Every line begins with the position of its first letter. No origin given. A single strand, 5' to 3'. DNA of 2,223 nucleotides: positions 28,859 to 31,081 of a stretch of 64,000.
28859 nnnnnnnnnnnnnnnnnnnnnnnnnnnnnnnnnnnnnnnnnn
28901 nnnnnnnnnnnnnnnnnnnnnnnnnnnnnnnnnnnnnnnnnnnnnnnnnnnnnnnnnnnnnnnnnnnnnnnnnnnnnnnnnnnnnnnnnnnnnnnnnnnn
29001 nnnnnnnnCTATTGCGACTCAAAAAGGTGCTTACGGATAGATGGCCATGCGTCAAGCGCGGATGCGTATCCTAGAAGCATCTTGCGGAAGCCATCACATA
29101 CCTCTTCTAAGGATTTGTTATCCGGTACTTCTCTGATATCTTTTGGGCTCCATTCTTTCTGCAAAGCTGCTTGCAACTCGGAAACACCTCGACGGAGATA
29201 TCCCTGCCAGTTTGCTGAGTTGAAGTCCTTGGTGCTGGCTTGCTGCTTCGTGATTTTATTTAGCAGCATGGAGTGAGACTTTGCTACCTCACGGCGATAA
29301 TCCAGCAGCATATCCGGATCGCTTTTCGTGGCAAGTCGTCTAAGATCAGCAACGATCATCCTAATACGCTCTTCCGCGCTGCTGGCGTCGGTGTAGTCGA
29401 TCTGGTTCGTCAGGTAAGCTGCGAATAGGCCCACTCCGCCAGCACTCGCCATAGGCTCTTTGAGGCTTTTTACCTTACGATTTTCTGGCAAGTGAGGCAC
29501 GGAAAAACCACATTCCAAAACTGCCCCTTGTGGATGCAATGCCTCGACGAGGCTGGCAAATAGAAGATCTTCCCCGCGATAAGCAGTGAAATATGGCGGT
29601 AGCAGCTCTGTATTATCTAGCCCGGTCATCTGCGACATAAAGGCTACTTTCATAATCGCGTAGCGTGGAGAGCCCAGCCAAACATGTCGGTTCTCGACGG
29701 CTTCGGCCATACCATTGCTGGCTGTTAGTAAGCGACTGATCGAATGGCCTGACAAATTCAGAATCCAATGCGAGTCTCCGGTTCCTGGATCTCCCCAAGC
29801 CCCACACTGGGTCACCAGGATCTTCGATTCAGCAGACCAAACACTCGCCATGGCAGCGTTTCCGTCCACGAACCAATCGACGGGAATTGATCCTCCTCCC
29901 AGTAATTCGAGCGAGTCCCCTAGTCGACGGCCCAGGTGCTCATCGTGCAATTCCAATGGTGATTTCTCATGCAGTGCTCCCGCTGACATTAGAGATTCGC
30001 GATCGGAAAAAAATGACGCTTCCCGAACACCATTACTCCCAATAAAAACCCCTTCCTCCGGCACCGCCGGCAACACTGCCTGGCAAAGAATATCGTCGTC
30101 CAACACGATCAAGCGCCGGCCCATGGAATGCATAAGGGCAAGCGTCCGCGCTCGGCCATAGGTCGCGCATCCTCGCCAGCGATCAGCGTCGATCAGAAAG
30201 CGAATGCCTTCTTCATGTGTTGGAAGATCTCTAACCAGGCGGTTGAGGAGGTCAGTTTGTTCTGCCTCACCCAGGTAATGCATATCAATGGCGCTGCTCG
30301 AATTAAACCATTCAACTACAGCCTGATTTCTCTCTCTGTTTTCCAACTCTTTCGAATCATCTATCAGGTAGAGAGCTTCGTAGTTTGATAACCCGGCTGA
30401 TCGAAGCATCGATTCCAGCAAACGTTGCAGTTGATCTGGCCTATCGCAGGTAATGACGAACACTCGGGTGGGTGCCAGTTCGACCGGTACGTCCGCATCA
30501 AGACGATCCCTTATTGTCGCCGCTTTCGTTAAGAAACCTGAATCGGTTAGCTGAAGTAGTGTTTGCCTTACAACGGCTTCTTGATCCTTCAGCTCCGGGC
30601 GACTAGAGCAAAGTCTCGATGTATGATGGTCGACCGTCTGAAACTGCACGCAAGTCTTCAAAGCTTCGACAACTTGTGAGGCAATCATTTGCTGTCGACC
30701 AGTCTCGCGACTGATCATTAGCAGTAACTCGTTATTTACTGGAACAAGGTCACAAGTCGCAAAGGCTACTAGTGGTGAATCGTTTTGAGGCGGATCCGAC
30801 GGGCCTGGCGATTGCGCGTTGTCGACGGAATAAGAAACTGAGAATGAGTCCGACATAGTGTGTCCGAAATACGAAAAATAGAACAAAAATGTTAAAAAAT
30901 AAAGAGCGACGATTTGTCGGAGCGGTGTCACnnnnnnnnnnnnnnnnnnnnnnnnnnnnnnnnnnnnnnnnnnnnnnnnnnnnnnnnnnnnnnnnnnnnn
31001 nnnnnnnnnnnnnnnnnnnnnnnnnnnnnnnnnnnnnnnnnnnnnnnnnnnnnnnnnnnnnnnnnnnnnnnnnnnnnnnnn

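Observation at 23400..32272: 8.9 kb glycan-plus-H-NS module splits the conserved pdxA-rsmA junction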

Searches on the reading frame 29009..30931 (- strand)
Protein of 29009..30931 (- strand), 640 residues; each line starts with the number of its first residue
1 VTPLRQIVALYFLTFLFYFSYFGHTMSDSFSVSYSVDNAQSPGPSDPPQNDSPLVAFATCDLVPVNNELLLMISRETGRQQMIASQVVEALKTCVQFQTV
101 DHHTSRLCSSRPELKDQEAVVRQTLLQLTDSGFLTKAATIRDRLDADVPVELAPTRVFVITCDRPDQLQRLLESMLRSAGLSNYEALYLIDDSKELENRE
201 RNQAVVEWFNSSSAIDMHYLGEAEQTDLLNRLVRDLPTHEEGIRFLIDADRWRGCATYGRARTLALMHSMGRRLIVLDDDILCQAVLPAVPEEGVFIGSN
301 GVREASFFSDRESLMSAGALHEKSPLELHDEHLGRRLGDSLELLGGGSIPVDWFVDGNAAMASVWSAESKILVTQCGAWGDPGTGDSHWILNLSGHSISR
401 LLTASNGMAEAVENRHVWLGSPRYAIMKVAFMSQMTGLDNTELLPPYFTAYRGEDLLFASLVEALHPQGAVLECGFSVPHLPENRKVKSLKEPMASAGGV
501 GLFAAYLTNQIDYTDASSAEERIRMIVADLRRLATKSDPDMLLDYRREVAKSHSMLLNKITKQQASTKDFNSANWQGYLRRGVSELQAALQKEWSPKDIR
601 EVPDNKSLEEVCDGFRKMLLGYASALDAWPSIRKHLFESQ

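Call 3: search_protein_families(library=pfam, proteins=[window:29009-30931:-])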
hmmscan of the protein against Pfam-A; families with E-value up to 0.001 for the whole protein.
window:29009-30931:- (640 aa): 0 families

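Call 4: search_protein_families(library=ncbifam, proteins=[window:29009-30931:-])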
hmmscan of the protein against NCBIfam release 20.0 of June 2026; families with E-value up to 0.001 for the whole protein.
window:29009-30931:- (640 aa): 0 families

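Call 22: find_homologous_proteins(query=window:29009-30856:-)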
Query window:29009-30856:- (615 aa): 279 proteins with E <= 0.001 among 8000 candidates; the best 120 are listed.
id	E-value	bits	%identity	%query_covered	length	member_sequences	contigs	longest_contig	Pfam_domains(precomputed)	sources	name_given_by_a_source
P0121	0.0e+0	1287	100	93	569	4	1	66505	-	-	-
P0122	0.0e+0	1113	78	100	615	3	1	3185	-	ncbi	ncbi:MAG: hypothetical protein AAGH40_14700 [Verrucomicrobiota bacterium]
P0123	1.4e-257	874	64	99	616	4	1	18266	-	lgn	-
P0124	1.4e-234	798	57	99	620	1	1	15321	-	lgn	-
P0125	2.1e-233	794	59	95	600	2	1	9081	-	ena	-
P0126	1.4e-231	788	58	99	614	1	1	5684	-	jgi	jgi:hypothetical protein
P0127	2.2e-225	768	59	95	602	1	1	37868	-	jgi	-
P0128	2.4e-223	761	58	93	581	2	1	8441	-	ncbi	ncbi:MAG: hypothetical protein AAGI88_19405 [Pseudomonadota bacterium]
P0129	3.6e-222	757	57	96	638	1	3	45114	-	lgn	-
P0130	1.8e-221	755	55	99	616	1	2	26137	-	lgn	-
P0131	4.0e-221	754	55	99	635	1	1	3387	-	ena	-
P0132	4.8e-221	753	56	99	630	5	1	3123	-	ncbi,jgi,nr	ncbi:MAG: hypothetical protein V2I24_17025 [Halieaceae bacterium]|jgi:hypothetical protein|nr:hypoth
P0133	5.0e-221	753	55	99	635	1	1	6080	-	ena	-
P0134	3.4e-220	751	55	99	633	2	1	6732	-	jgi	-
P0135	2.6e-217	741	55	98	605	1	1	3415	-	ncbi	-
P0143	4.1e-203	694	53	100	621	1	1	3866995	-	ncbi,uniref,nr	ncbi:hypothetical protein R0137_17020 [Congregibacter brevis]|uniref:Uncharacterized protein n=1 Tax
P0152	7.2e-192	657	50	99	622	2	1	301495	-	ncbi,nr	ncbi:conserved hypothetical protein [gamma proteobacterium NOR5-3]|nr:conserved hypothetical protein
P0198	4.4e-165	569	45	98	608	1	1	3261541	-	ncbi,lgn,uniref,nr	ncbi:conserved hypothetical protein [Luminiphilus syltensis NOR5-1B]|uniref:Uncharacterized protein 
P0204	2.3e-163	563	46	96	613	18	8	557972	-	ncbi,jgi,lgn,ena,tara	tara:strand:- start:1909 stop:3750 length:1842 start_codon:yes stop_codon:yes gene_type:complete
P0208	9.0e-163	561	44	99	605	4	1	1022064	-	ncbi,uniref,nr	ncbi:hypothetical protein [Parahalioglobus pacificus]|uniref:Uncharacterized protein n=1 Tax=Parahal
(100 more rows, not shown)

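Call 27: search_solved_structures(query=A3, max_evalue=1)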
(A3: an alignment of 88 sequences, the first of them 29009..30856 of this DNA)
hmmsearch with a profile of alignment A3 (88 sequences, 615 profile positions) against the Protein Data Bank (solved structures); distinct sequences matched with E-value up to 1: 0.

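Call 28: find_encoding_contigs(protein=P0152, flank=10000, max_places=2)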
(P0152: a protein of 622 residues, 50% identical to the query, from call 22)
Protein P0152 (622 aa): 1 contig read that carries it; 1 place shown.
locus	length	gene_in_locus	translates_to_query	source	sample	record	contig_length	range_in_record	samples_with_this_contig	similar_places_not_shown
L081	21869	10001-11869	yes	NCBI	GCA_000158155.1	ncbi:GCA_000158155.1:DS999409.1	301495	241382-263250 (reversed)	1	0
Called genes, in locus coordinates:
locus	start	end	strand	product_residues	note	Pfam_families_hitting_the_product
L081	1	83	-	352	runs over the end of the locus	PF02885:Glycos_trans_3N, PF00591:Glycos_transf_3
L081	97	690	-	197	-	PF00117:GATase, PF07722:Peptidase_C26 (weak)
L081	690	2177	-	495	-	PF04715:, PF00425:Chorismate_bind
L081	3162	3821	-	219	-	PF00483:NTP_transferase, PF12804:NTP_transf_3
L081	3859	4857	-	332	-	PF01636:APH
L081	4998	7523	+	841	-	PF04453:LptD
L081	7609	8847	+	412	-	PF13624:SurA_N_3, PF09312:SurA_N, PF13616:Rotamase_3 (weak), PF00639:Rotamase, PF13616:Rotamase_3, PF00639:Rotamase, PF13145:Rotamase_2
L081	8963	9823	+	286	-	PF04166:PdxA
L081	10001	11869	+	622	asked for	-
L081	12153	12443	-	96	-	-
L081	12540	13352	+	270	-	PF00398:RrnaAD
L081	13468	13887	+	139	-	PF04379:DUF525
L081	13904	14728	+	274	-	PF00149:Metallophos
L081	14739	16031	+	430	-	PF01743:PolyA_pol, PF12627:PolyA_pol_RNAbd, PF01966:HD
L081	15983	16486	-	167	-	PF01288:HPPK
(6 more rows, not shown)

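Call 29: find_encoding_contigs(protein=P0143, flank=10000, max_places=2)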
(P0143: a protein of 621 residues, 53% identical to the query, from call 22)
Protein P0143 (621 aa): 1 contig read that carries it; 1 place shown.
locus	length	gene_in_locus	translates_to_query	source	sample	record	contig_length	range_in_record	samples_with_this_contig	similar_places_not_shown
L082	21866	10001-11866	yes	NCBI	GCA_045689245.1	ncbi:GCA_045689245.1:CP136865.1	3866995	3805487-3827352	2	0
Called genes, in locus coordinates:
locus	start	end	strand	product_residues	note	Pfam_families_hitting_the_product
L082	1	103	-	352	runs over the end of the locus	PF02885:Glycos_trans_3N, PF00591:Glycos_transf_3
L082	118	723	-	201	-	PF00117:GATase, PF07722:Peptidase_C26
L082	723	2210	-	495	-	PF04715:, PF00425:Chorismate_bind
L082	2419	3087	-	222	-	PF00834:Ribul_P_3_epim, PF01729:QRPTase_C (faint)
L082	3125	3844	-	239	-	PF00483:NTP_transferase, PF12804:NTP_transf_3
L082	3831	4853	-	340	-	PF01636:APH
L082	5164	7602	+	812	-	PF04453:LptD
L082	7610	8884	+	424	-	PF13623:SurA_N_2 (weak), PF13624:SurA_N_3, PF09312:SurA_N, PF13616:Rotamase_3 (weak), PF00639:Rotamase (weak), PF13616:Rotamase_3, PF00639:Rotamase, PF13145:Rotamase_2 (weak)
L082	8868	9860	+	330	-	PF04166:PdxA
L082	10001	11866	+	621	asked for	-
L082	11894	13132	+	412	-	-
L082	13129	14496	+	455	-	-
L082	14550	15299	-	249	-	PF03808:Glyco_tran_WecG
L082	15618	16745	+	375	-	PF13439:Glyco_transf_4, PF13579:Glyco_trans_4_4, PF00534:Glycos_transf_1, PF13692:Glyco_trans_1_4, PF26337:Gtf3_C (weak)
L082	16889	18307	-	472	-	PF23019:DUF7033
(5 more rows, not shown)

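Call 30: find_encoding_contigs(protein=P0198, flank=10000, max_places=2)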
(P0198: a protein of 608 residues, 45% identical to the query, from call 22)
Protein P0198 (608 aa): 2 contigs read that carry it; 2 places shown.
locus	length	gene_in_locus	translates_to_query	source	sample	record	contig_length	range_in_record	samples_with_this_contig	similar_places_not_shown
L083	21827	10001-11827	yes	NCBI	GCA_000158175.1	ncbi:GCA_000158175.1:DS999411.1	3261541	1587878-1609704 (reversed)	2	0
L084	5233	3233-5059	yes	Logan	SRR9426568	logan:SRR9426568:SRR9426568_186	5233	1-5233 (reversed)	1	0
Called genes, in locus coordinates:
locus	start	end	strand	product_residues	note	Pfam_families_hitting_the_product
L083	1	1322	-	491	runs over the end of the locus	PF04715:, PF00425:Chorismate_bind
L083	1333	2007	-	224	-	PF00834:Ribul_P_3_epim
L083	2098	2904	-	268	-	PF00483:NTP_transferase, PF12804:NTP_transf_3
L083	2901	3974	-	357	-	PF01636:APH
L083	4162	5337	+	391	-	PF00953:Glycos_transf_4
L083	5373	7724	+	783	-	PF03968:LptD_N, PF04453:LptD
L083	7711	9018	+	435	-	PF13623:SurA_N_2 (faint), PF13624:SurA_N_3, PF09312:SurA_N, PF13616:Rotamase_3, PF00639:Rotamase, PF13145:Rotamase_2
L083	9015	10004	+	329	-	PF04166:PdxA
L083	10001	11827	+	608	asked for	-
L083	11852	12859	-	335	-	PF01734:Patatin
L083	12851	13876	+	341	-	-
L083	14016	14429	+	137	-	PF22470:Histone_HNS_N, PF00816:Histone_HNS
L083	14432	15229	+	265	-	PF00398:RrnaAD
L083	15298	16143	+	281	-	PF00149:Metallophos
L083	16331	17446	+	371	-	PF01743:PolyA_pol, PF12627:PolyA_pol_RNAbd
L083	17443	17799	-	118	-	PF02152:FolB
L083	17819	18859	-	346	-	PF00814:TsaD, PF22521:HypF_C_2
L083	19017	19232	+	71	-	PF01165:Ribosomal_S21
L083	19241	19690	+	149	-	PF09424:YqeY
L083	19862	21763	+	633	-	PF01807:Zn_ribbon_DnaG, PF08275:DNAG_N, PF01751:Toprim, PF13155:Toprim_2, PF13362:Toprim_3 (weak), PF13662:Toprim_4, PF10410:DnaB_bind, PF08278:DnaG_DnaB_bind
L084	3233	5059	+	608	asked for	-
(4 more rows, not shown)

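Call 39: predict_structure(alignment_id=A3)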
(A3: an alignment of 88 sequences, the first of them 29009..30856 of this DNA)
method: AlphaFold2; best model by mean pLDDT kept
length: 615 residues; sequences in the alignment: 88
mean_pLDDT: 90.9   pTM: 0.89
mean pLDDT of the five models: 90.9, 90.8, 90.2, 89.8, 89.5
residues with pLDDT >= 90: 502; 70-90: 83; 50-70: 5; < 50: 25
segments of 3 or more residues with pLDDT < 50: 1-25
pLDDT, mean of each block of 10 residues (from residue 1): 27 35 65 94 94 93 91 96 91 94 95 93 87 96 97 93 96 97 97 97 98 98 91 94 98 96 94 81 94 95 96 94 92 91 95 92 91 94 94 95 88 97 84 93 95 90 90 85 85 94 96 95 93 94 93 97 96 90 94 96 98 92
secondary structure, 60 per line:
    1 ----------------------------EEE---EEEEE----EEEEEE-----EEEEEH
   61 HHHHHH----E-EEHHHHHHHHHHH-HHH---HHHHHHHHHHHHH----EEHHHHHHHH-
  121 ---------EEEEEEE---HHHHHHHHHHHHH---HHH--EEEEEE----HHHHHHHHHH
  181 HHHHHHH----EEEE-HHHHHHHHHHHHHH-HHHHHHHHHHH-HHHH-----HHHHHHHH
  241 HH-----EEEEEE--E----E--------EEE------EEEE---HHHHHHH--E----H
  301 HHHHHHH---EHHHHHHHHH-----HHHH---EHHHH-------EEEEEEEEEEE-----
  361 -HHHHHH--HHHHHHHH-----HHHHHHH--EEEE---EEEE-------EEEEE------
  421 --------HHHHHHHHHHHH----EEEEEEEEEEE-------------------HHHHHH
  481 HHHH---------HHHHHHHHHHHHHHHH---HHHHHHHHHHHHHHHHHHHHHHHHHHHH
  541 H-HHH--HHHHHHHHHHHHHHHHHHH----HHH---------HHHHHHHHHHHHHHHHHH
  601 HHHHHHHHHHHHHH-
elements in order: E29-31 E35-39 E44-49 E55-59 H60-66 H75-85 H93-105 H112-119 E130-136 H140-152 E161-166 H171-187 E192-195 H197-210 H212-222 H224-227 H233-242 E248-253 E270-272 E279-282 H286-292 H300-307 H312-320 H326-329 H334-337 E345-355 H362-367 H370-377 H383-389 E392-395 E399-402 E410-414 H429-440 E445-455 H475-484 H494-509 H513-541 H548-566 H583-614

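Call 41: fold_search(model_id=the predicted structure, library=pdb)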
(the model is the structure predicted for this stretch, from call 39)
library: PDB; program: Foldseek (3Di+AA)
matches with E <= 10: 918; with E <= 0.001: 47
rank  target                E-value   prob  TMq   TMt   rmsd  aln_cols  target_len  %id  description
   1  6h21_B                7.6e-05  1.00  0.28  0.49  12.2       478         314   10  TarP-UDP-GlcNAc-Mn (released 2018-09-26)
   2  4fiy_A                1.0e-04  1.00  0.25  0.25  14.8       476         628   11  Crystal Structure of GlfT2 Complexed with UDP (released 2012-06-20)
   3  6nqt_E                1.1e-04  1.00  0.24  0.30  14.0       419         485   12  GalNac-T2 soaked with UDP-sugar (released 2020-01-29)
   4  6h1j_B                1.1e-04  1.00  0.26  0.48  12.6       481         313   10  TarP native (released 2018-09-26)
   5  6h4m_H                1.2e-04  1.00  0.25  0.43  14.1       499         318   12  TarP-UDP-GlcNAc-3RboP (released 2018-09-26)
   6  6h4m_A                1.2e-04  1.00  0.27  0.47  13.5       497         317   11  TarP-UDP-GlcNAc-3RboP (released 2018-09-26)
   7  6h1j_A                1.5e-04  1.00  0.28  0.51  11.6       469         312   11  TarP native (released 2018-09-26)
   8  9yq4_A                1.6e-04  0.99  0.24  0.28  19.8       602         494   10  Chlorella virus hyaluronan synthase bound to a proofreading UDP-GlcA (released 2025-12-10)
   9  6h2n_B                1.6e-04  1.00  0.26  0.46  12.9       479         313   12  TarP-UDP-GlcNAc-Mg (released 2018-09-26)
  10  6h2n_C                1.7e-04  1.00  0.27  0.49  12.7       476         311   11  TarP-UDP-GlcNAc-Mg (released 2018-09-26)
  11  6hnq_B                1.9e-04  1.00  0.28  0.49  13.1       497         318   11  TarP-6RboP-(CH2)6NH2 (released 2018-10-24)
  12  1xhb_A                2.0e-04  1.00  0.26  0.34  11.9       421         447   12  The Crystal Structure of UDP-GalNAc: polypeptide alpha-N-acetylgalactosaminyltransferase-T1 (released 2004-10-26)
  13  6e4r_A                2.0e-04  1.00  0.26  0.31  11.5       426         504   12  Crystal Structure of the Drosophila Melanogaster Polypeptide N-Acetylgalactosaminyl Transferase PGANT9B (released 2018-09-12)
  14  7sp8_A                2.0e-04  0.99  0.25  0.30  15.8       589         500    8  Chlorella virus Hyaluronan Synthase bound to UDP-GlcNAc (released 2022-04-06)
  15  6h21_A                2.2e-04  1.00  0.26  0.46  12.4       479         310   11  TarP-UDP-GlcNAc-Mn (released 2018-09-26)
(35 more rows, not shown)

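Call 47: search_protein_families(library=pfam, alignment_id=A4, max_evalue=1)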
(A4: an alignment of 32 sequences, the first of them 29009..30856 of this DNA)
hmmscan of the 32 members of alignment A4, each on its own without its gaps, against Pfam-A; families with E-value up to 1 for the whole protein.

A. member 1, window:29009-30856:- (615 aa): 3 families
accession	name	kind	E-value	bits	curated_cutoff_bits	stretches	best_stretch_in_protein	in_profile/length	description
PF00535.33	Glycos_transf_2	-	0.028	14.8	23.3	0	132-169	2-38/168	Glycosyl transferase family 2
PF03603.18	DNA_III_psi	-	0.044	14.5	22.2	1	118-194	23-98/127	DNA polymerase III psi subunit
PF19787.4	DUF6271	-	0.1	11.9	25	1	158-210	32-84/434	Family of unknown function (DUF6271)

B. families by the number of members that match (of 32 scanned): 17 families
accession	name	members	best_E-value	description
PF03071.21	GNT-I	9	0.0086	GNT-I family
PF12804.13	NTP_transf_3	6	0.0053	MobA-like NTP transferase domain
PF00535.33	Glycos_transf_2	3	0.028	Glycosyl transferase family 2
PF24168.1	PB4_spike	3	0.041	Straight fiber protein PB4 spike domain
PF12464.13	Mac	2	0.0014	Maltose acetyltransferase hexapeptide capping motif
PF03603.18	DNA_III_psi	2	0.044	DNA polymerase III psi subunit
PF22798.2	DUF5817_CT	2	0.18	DUF5817, C-terminal domain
PF08335.16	GlnD_UR_UTase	1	0.031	GlnD PII-uridylyltransferase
PF19787.4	DUF6271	1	0.1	Family of unknown function (DUF6271)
PF19421.4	Fry_C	1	0.1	Furry protein C-terminal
PF01304.22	Gas_vesicle_C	1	0.11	Gas vesicles protein GVPc repeated domain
PF07902.16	Gp58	1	0.14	gp58-like protein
PF10867.13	DUF2664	1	0.21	Protein of unknown function (DUF2664)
PF16057.10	DUF4800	1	0.24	Domain of unknown function (DUF4800)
PF23805.1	DUF7180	1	0.26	Family of unknown function (DUF7180)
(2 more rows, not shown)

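Call 50: find_encoding_contigs(protein=P0208, flank=10000, max_places=1)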
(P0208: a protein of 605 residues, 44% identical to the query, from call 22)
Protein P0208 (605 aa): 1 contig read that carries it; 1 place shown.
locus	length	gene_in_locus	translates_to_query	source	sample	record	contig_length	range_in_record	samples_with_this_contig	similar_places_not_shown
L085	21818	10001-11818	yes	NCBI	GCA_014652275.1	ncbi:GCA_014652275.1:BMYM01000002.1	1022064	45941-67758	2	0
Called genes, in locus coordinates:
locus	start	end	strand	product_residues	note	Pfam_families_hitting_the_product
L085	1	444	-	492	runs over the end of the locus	PF04715:, PF00425:Chorismate_bind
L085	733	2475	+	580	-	-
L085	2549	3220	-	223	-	PF00834:Ribul_P_3_epim, PF01729:QRPTase_C (faint)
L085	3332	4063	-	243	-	PF00483:NTP_transferase, PF12804:NTP_transf_3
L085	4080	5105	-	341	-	PF01636:APH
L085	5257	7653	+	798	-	PF04453:LptD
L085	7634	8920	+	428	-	PF13623:SurA_N_2 (faint), PF13624:SurA_N_3, PF09312:SurA_N, PF13616:Rotamase_3 (weak), PF00639:Rotamase (weak), PF13616:Rotamase_3, PF00639:Rotamase, PF13145:Rotamase_2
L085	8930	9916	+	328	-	PF04166:PdxA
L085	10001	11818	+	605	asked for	-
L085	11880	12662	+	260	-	PF00398:RrnaAD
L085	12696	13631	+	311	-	PF01073:3Beta_HSD (weak), PF01370:Epimerase, PF02719:Polysacc_synt_2 (faint), PF04321:RmlD_sub_bind (weak), PF07993:NAD_binding_4 (faint), PF16363:GDP_Man_Dehyd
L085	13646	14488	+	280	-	PF00149:Metallophos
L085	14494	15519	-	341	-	PF00106:adh_short, PF01073:3Beta_HSD, PF01370:Epimerase, PF02719:Polysacc_synt_2, PF04321:RmlD_sub_bind, PF08659:KR, PF13460:NAD_binding_10 (weak), PF16363:GDP_Man_Dehyd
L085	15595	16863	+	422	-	PF01743:PolyA_pol, PF12627:PolyA_pol_RNAbd, PF01966:HD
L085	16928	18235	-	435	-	PF03446:NAD_binding_2 (faint), PF03721:UDPG_MGDP_dh_N, PF00984:UDPG_MGDP_dh, PF03720:UDPG_MGDP_dh_C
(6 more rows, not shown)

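Call 51: find_encoding_contigs(protein=P0204, flank=10000, max_places=1)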
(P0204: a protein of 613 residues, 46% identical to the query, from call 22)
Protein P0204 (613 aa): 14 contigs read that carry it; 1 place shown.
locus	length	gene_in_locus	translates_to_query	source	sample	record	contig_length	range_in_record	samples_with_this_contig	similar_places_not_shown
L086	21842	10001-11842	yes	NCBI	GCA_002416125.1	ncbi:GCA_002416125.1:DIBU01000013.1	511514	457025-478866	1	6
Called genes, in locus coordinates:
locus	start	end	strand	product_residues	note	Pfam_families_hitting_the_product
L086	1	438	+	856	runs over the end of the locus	PF00270:DEAD, PF00271:Helicase_C, PF24473:CON_HrpB, PF08482:HrpB_C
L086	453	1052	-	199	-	PF12007:DUF3501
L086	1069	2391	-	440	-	PF02754:CCG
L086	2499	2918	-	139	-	PF00210:Ferritin (faint), PF02915:Rubrerythrin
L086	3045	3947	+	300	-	PF00126:HTH_1, PF03466:LysR_substrate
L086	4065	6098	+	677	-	PF12228:DUF3604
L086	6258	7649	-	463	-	PF00270:DEAD, PF04851:ResIII, PF00271:Helicase_C, PF22590:Cas3-like_C_2 (weak), PF03880:DbpA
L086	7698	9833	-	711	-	PF08497:Radical_SAM_N, PF04055:Radical_SAM, PF11842:DUF3362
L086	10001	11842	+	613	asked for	-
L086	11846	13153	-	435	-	PF00202:Aminotran_3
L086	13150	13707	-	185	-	PF25182:NonGDSL (weak), PF00657:Lipase_GDSL, PF13472:Lipase_GDSL_2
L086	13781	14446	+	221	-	PF00005:ABC_tran, PF13304:AAA_21 (faint)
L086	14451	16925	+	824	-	PF12704:MacB_PCD (faint), PF02687:FtsX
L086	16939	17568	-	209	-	PF00440:TetR_N, PF17932:TetR_C_24, PF13305:TetR_C_33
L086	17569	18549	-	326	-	PF00056:Ldh_1_N, PF02866:Ldh_1_C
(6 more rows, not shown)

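Call 69: search_protein_families(library=pfam, proteins=[L083:12851-13876:+], max_evalue=0.001)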
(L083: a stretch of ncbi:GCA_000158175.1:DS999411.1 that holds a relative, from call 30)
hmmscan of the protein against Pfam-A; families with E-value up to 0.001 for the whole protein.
L083:12851-13876:+ (341 aa): 0 families
